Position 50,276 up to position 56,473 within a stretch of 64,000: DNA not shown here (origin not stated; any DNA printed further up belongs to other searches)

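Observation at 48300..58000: Mosaic similarity between the HstK paralogues, and one PAS module shared by three proteins of the operon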

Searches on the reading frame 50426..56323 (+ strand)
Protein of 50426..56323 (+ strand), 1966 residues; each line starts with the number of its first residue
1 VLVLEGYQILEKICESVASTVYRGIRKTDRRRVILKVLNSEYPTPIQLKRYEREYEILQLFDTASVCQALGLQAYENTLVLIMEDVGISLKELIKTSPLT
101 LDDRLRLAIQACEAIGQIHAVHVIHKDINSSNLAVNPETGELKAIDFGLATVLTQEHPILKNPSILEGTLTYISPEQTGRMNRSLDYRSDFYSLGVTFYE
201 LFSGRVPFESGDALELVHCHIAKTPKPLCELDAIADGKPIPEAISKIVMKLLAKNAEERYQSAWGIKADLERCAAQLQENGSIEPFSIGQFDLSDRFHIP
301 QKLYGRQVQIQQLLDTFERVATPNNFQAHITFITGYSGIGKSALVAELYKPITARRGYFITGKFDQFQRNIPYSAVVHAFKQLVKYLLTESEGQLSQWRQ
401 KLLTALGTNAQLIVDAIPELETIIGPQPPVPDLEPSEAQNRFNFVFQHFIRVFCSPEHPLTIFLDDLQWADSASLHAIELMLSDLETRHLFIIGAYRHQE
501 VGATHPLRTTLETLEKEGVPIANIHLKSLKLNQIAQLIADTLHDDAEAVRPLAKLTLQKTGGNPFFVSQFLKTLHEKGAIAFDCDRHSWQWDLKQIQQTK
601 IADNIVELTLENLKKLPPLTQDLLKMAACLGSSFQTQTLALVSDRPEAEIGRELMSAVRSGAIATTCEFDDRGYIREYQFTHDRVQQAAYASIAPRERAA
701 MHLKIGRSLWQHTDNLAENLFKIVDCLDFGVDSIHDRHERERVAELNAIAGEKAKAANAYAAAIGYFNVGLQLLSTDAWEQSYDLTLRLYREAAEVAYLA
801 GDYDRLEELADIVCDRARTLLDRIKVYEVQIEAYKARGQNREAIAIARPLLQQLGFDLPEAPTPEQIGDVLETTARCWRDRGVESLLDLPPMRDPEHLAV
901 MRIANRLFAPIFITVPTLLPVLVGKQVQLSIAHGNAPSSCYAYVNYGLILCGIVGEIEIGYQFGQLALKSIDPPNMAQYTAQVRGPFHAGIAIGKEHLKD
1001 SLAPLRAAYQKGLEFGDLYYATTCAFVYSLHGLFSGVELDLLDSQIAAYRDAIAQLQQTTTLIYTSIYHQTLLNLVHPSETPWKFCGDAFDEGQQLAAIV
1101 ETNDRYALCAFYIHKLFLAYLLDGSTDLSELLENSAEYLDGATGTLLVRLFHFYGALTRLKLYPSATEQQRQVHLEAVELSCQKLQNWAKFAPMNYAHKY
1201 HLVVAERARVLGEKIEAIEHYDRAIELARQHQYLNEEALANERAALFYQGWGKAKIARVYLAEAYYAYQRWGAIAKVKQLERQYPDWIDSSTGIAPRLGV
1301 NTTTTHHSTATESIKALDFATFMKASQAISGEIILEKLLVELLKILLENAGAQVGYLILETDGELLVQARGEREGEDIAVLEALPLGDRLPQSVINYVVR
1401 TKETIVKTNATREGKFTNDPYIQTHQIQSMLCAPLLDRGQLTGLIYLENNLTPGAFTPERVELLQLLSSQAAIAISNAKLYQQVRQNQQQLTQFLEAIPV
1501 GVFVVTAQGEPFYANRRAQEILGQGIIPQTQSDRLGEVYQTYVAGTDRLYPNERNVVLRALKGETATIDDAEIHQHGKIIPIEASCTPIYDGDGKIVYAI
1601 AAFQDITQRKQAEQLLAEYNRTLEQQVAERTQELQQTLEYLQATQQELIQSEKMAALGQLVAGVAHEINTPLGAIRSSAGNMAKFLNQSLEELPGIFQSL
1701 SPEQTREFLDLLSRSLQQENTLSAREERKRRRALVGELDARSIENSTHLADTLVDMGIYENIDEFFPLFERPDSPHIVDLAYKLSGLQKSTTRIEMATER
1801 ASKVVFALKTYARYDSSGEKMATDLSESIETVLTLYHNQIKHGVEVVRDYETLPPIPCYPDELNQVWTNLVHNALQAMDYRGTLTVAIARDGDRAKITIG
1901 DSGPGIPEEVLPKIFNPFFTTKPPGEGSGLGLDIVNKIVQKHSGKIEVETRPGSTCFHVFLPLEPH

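Call 5: search_protein_families(library=pfam, proteins=[window:50426-56323:+], max_evalue=0.01)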
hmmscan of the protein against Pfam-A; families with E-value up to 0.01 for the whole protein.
window:50426-56323:+ (1966 aa): 17 families
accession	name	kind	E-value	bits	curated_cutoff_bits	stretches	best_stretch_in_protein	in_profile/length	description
PF13191.12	AAA_16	-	1.5e-42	146.4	32.6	1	302-493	1-167/167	AAA ATPase domain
PF00069.31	Pkinase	-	8.4e-35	120.9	31.7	1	7-261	1-253/263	Protein kinase domain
PF02518.31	HATPase_c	-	1.7e-26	93.3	26.4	1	1860-1964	3-110/111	Histidine kinase-, DNA gyrase B-, and HSP90-like ATPase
PF07714.23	PK_Tyr_Ser-Thr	-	1.8e-21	77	23.1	1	9-219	3-216/258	Protein tyrosine and serine/threonine kinase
PF01590.32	GAF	-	6e-18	66.1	22.4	1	1335-1475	2-133/133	GAF domain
PF13185.12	GAF_2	-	1e-15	58.5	28.6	1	1335-1475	4-135/136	GAF domain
PF08448.16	PAS_4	-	1e-10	42.2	23.1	1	1495-1611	1-110/110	PAS fold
PF00989.32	PAS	-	9.5e-10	38.9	22.6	1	1491-1606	3-113/113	PAS fold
PF13492.12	GAF_3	-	6.2e-09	36.8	27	1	1335-1477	2-129/129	GAF domain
PF13426.13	PAS_9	-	9.9e-07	29.4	27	1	1499-1608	1-103/103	PAS domain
PF00512.31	HisKA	-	1.3e-05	25.6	26.9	1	1657-1718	2-49/66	His Kinase A (phospho-acceptor) domain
PF16566.10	CREPT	-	6.5e-05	23.5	29.3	1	1566-1653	13-97/147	Cell-cycle alteration and expression-elevated protein in tumour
PF13188.13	PAS_8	-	0.00012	22.3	21.8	1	1490-1527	2-38/65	PAS domain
PF14501.12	HATPase_c_5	-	0.00065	20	22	1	1863-1960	6-100/102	GHKL domain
PF03109.22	ABC1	-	0.0022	17.6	22.9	1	75-156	139-220/244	ABC1 atypical kinase-like domain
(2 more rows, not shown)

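Call 6: search_protein_families(library=ncbifam, proteins=[window:50426-56323:+], max_evalue=0.01)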
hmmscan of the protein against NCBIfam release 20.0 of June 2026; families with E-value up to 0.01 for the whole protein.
window:50426-56323:+ (1966 aa): 100 families (the best 25 are shown)
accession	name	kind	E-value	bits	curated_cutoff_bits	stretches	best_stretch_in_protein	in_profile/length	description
NF008468.0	PRK11360.1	equivalog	6.2e-55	186.7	646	3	1788-1965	431-610/616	two-component system sensor histidine kinase AtoS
NF038348.1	T2SS_HK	subfamily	6.1e-54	183.4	450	2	1798-1963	408-573/574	histidine kinase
NF033483.0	PknB_PASTA_kin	equivalog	3.9e-46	158.2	450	1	6-278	8-273/563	Stk1 family PASTA domain-containing Ser/Thr kinase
NF007688.0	PRK10364.1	equivalog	7.7e-40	137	479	2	1820-1964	307-452/460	two-component system sensor histidine kinase ZraS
NF052574.1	HisKinEspCMyxo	equivalog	9e-40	136.6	1200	2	1794-1963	463-637/785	serine histidine kinase EspC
TIGR03903.1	TOMM_kin_cyc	equivalog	7.4e-38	130.1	705.75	2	303-717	483-870/1267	TOMM system kinase/cyclase fusion protein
NF052573.1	HisKinEspAMyxo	equivalog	4.6e-34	117.5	1400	1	1784-1960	425-608/755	serine histidine kinase EspA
NF010411.0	PRK13837.1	equivalog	5.4e-33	114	647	2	1791-1964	489-676/828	two-component system VirA-like sensor kinase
NF047497.1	HK_LIC_12097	equivalog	1.5e-32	112.7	500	2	1789-1963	189-366/367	LIC_12097 family sensor histidine kinase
NF008293.1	PRK11073.1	equivalog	1.5e-30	106.7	240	2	1816-1963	190-347/349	nitrogen regulation protein NR(II)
NF046044.1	PnpS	equivalog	4.2e-30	105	400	2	1819-1962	241-390/390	two-component system histidine kinase PnpS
NF046026.1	HisKinCckACaul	equivalog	1.7e-28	99.2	1000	2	1793-1963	343-532/678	cell cycle histidine kinase CckA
NF047741.1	antiphage_MADS6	equivalog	2.2e-27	95.9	460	1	4-279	188-466/612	methylation-associated defense system protein kinase MAD6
NF047874.1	MASE3_PAS_HK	subfamily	2.6e-26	92.6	560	2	1857-1962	514-624/655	MASE3 domain-containing sensor histidine kinase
NF040750.1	tetrathio_HK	equivalog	4.5e-26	91.4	750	2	1789-1951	378-541/555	tetrathionate respiration histidine kinase TtrS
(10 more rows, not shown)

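Call 8: find_encoding_contigs(protein=window:50426-56323:+, flank=10000, max_places=6)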
Protein window:50426-56323:+ (1966 aa): no gene with exactly this product is on record in the collection.
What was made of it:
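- Tried and rejected: Exact-sequence look-up of B found nothing, probably because of its GTG start (call 8).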

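Call 12: find_related_loci(query=window:50426-56323:+, collection=genome_contigs, flank=10000)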
Query window:50426-56323:+ (1966 aa) in genome_contigs; peptide patterns used: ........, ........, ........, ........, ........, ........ (x = any residue, [..] = any of these).
414 stretches matched a pattern; 158 encode a relative of the query (tblastn E <= 1e-3); the best 80 are kept; 80 distinct loci.
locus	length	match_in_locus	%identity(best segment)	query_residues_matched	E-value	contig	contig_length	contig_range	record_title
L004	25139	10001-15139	51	1-1688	0e+0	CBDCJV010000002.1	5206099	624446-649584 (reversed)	MAG: Waterburya sp. isolate 729b48fa-ff8a-4891-b9d6-8f33d3982af4 genome assembly, contig: contig_2, whole genome shotgun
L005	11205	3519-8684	50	1-1688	0e+0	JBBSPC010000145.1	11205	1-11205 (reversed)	MAG: Chroococcales cyanobacterium isolate LS6_sbin.46 LS6_sbin.46_K_1757011_L_11205_cov_31.2458, whole genome shotgun se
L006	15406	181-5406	49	1-1688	0e+0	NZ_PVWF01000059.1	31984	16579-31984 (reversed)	Pleurocapsa sp. CCALA 161 NODE_66_length_31984_cov_10.1539_ID_49845, whole genome shotgun sequence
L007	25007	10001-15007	49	1-1652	0e+0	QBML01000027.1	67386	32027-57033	MAG: Pseudanabaena frigida isolate ULC066bin1 scaffold27_size67386, whole genome shotgun sequence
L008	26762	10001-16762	49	1-1965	0e+0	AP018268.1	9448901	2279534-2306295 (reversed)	Scytonema sp. NIES-4073 DNA, nearly complete genome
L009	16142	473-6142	47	1-1951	0e+0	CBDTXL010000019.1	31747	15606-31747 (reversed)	MAG TPA_asm: uncultured bacterium isolate ERR2431955_maxbin2_4 genome assembly, contig: ERZ23878311.555, whole genome sh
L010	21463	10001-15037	46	1-1688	0e+0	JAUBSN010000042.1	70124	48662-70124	Microcoleus sp. F8-C3 NODE_154_length_70124_cov_29.508287, whole genome shotgun sequence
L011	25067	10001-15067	46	1-1675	0e+0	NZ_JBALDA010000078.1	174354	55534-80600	MAG: Nostoc sp. isolate P12641 bin 9 NODE_13_length_174354_cov_79.827441, whole genome shotgun sequence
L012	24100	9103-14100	46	1-1651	0e+0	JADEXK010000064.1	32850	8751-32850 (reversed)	Nostocales cyanobacterium LEGE 11386 NODE_95_length_32850_cov_17.6085, whole genome shotgun sequence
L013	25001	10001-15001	47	1-1669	0e+0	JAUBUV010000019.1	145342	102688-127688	Microcoleus sp. AT9_A5 NODE_26_length_145342_cov_80.033601, whole genome shotgun sequence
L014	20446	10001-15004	46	1-1669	0e+0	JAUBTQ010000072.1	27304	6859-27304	Microcoleus sp. BROC3 NODE_234_length_27304_cov_20.119697, whole genome shotgun sequence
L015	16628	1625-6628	46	1-1651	0e+0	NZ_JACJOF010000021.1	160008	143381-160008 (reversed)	Nodosilinea sp. FACHB-131 contig21, whole genome shotgun sequence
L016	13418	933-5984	46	1-1669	0e+0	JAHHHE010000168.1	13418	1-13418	MAG: Gloeocapsa sp. UFS-A4-WI-NPMV-4B04 scaffold_930_c1, whole genome shotgun sequence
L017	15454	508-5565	46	1-1637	0e+0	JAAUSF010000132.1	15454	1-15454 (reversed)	MAG: Cyanobacteria bacterium RU_5_0 NODE_1796_length_15454_cov_19.555621, whole genome shotgun sequence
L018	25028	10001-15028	48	1-1648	0e+0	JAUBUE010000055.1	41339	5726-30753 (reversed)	Microcoleus sp. B3-D7 NODE_183_length_41339_cov_34.809195, whole genome shotgun sequence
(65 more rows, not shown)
